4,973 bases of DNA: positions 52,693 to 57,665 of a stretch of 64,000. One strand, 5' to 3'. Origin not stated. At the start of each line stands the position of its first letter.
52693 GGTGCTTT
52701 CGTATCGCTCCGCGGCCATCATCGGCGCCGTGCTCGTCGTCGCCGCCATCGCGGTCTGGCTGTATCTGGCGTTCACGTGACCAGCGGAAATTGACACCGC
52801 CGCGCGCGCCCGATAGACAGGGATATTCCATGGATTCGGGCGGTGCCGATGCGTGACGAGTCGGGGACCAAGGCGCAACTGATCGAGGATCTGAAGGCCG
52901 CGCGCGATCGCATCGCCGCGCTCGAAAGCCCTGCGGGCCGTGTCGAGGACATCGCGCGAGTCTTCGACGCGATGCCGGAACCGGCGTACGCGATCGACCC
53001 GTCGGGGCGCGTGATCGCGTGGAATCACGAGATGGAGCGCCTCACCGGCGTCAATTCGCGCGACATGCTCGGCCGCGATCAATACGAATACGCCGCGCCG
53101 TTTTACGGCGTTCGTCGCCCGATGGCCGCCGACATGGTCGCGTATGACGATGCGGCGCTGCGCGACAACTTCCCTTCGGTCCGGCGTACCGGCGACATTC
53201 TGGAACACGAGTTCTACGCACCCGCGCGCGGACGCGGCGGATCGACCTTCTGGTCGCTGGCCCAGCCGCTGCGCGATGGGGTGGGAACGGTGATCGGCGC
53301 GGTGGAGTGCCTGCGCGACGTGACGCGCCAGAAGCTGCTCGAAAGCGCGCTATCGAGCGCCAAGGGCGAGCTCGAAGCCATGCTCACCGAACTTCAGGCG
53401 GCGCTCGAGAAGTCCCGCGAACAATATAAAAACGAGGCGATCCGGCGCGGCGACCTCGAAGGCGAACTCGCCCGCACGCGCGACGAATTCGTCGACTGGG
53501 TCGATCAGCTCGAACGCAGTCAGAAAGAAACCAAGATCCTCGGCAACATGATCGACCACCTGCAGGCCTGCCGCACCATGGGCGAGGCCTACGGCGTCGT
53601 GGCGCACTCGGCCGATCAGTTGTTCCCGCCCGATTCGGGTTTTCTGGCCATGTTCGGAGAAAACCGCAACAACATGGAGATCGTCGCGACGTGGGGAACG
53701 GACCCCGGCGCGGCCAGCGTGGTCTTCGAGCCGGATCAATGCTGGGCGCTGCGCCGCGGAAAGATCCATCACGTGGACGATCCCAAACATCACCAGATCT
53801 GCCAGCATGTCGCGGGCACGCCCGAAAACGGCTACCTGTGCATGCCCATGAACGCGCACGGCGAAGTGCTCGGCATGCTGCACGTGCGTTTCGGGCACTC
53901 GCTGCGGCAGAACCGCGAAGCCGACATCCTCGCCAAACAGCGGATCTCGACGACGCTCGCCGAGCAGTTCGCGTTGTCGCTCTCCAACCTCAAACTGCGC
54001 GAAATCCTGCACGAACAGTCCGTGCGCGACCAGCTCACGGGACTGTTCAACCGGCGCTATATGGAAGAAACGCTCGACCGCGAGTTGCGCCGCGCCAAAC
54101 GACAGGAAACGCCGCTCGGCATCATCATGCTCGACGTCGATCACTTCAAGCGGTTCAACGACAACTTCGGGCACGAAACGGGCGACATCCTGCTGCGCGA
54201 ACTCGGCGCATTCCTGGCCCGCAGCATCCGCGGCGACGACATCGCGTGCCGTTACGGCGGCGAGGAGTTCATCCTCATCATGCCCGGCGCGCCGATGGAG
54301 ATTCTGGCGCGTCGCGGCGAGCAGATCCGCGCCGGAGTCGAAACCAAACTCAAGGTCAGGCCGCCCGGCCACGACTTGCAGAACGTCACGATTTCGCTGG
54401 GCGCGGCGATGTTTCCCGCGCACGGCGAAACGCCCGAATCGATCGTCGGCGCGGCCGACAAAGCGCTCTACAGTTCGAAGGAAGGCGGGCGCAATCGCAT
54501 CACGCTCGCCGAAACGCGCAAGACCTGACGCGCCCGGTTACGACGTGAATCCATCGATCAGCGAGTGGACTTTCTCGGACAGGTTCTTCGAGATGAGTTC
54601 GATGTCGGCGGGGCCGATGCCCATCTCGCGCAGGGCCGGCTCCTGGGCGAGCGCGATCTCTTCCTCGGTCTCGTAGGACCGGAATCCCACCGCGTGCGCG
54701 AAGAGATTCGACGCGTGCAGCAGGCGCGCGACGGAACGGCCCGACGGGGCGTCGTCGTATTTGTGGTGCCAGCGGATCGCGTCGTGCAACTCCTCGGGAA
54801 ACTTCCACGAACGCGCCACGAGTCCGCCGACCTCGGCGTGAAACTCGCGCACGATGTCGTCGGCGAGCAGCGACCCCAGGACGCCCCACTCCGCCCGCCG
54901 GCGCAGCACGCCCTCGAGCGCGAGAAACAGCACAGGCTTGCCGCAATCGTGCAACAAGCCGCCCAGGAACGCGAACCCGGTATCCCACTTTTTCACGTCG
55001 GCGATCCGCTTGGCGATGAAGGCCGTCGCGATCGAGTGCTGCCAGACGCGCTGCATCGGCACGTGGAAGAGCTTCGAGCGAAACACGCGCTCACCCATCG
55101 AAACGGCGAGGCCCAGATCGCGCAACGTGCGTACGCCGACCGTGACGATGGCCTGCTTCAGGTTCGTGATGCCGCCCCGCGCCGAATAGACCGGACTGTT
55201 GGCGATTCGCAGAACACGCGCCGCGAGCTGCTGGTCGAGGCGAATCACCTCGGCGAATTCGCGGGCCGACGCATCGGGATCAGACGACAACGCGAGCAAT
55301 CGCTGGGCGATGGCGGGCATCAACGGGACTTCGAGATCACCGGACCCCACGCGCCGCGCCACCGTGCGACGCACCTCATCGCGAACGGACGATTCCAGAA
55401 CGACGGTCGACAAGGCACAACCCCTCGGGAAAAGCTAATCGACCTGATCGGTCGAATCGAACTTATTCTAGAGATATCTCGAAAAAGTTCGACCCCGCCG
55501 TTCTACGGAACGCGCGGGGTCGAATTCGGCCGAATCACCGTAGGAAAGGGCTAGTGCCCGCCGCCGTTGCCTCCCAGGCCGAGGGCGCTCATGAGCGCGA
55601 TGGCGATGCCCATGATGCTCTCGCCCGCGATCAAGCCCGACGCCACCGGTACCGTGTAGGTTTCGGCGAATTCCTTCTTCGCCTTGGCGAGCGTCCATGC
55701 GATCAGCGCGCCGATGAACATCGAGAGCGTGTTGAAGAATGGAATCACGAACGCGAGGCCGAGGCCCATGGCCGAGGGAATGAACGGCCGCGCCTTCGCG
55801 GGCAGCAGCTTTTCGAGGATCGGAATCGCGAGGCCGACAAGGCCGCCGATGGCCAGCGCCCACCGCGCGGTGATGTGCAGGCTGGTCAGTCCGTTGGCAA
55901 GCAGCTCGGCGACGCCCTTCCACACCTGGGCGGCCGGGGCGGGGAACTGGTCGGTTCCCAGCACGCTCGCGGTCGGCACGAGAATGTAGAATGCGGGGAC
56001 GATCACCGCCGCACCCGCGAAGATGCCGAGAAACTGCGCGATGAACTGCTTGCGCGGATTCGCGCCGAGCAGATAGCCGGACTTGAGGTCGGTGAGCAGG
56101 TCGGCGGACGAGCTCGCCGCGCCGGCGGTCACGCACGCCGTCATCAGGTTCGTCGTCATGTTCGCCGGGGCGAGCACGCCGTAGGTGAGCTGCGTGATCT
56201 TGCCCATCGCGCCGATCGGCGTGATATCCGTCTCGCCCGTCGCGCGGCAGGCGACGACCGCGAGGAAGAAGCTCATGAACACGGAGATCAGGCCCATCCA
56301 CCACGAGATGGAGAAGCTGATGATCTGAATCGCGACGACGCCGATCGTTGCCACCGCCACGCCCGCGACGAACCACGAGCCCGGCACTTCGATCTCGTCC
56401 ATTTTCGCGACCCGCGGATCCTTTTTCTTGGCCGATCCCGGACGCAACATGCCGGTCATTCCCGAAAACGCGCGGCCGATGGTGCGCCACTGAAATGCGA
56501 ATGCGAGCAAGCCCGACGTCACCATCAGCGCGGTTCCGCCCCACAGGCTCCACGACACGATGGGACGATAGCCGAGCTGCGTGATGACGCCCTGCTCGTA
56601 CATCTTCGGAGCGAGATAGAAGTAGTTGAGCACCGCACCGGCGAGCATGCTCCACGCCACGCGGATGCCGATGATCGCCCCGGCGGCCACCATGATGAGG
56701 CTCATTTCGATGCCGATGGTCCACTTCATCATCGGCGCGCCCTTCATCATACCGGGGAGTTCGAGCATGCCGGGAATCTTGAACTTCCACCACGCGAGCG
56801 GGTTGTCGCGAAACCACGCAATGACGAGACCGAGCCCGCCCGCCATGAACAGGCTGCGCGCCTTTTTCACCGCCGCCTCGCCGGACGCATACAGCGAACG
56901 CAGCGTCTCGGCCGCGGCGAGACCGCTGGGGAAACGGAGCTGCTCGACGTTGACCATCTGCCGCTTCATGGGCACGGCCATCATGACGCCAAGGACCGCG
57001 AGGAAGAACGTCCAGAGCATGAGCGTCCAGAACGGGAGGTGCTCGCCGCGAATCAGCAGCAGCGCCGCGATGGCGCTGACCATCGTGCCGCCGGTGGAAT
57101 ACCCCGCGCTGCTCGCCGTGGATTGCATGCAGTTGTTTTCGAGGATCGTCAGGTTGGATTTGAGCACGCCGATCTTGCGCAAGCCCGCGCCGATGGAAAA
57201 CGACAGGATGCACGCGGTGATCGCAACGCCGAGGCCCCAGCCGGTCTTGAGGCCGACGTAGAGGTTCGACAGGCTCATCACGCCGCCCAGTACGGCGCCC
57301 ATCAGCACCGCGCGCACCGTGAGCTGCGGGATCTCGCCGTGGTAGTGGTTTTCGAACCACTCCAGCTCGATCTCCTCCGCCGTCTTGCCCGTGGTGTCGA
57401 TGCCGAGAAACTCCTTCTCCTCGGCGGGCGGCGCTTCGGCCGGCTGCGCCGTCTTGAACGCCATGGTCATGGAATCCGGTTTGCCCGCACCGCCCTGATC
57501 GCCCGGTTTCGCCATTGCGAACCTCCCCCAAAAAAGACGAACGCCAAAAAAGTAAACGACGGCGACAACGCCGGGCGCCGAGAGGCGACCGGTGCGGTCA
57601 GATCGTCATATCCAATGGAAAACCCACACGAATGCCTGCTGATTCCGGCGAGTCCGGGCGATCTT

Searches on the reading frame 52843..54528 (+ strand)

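Call 9: search_protein_families(library=pfam, proteins=[window:52843-54528:+], max_evalue=0.001)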
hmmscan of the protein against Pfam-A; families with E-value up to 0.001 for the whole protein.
window:52843-54528:+ (561 aa): 8 families
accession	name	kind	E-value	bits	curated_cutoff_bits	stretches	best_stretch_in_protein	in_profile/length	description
PF00990.26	GGDEF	-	2e-46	158.1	23.8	1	394-552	2-161/161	Diguanylate cyclase, GGDEF domain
PF08448.16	PAS_4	-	2e-10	41.3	23.1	1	41-164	1-109/110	PAS fold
PF00989.32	PAS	-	7.9e-08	32.7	22.6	1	36-83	2-49/113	PAS fold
PF13426.13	PAS_9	-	8.2e-07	29.7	27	1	49-161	4-102/103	PAS domain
PF13185.12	GAF_2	-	2.4e-06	28.2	28.6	1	248-354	6-114/136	GAF domain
PF13188.13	PAS_8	-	4.1e-06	27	21.8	1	37-80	3-43/65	PAS domain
PF13492.12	GAF_3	-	1e-05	26.4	27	1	253-382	9-129/129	GAF domain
PF01590.32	GAF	-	0.00017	22.5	22.4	1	259-350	15-109/133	GAF domain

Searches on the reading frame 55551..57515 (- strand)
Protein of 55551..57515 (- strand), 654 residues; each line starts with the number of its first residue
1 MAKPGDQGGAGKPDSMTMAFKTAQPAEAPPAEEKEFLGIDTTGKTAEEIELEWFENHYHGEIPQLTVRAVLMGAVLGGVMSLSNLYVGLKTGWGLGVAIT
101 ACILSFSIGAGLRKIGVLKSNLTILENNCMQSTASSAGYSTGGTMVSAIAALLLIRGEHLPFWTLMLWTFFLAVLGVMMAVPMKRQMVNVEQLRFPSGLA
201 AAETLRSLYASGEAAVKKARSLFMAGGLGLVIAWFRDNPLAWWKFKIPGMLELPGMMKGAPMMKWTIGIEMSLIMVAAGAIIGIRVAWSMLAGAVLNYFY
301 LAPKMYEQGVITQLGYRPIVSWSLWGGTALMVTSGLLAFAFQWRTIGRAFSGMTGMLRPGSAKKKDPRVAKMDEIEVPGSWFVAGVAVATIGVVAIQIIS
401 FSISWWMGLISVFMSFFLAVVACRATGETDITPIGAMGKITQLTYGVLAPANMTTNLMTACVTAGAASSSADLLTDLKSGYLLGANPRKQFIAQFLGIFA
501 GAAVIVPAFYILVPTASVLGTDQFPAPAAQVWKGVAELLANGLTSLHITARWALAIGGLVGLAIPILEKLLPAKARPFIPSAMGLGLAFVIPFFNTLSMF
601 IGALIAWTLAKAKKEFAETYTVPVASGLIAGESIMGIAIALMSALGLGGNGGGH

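Call 9: search_protein_families(library=pfam, proteins=[window:55551-57515:-], max_evalue=0.001)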
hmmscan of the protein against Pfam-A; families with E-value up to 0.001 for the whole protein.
window:55551-57515:- (654 aa): 2 families
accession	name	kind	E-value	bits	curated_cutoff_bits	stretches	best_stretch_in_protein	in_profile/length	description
PF03169.20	OPT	-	4.8e-97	326.5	25.8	1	64-642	1-622/623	OPT oligopeptide transporter protein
PF15109.11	TMEM125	-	0.00048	20.9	27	1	47-149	4-99/111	TMEM125 protein family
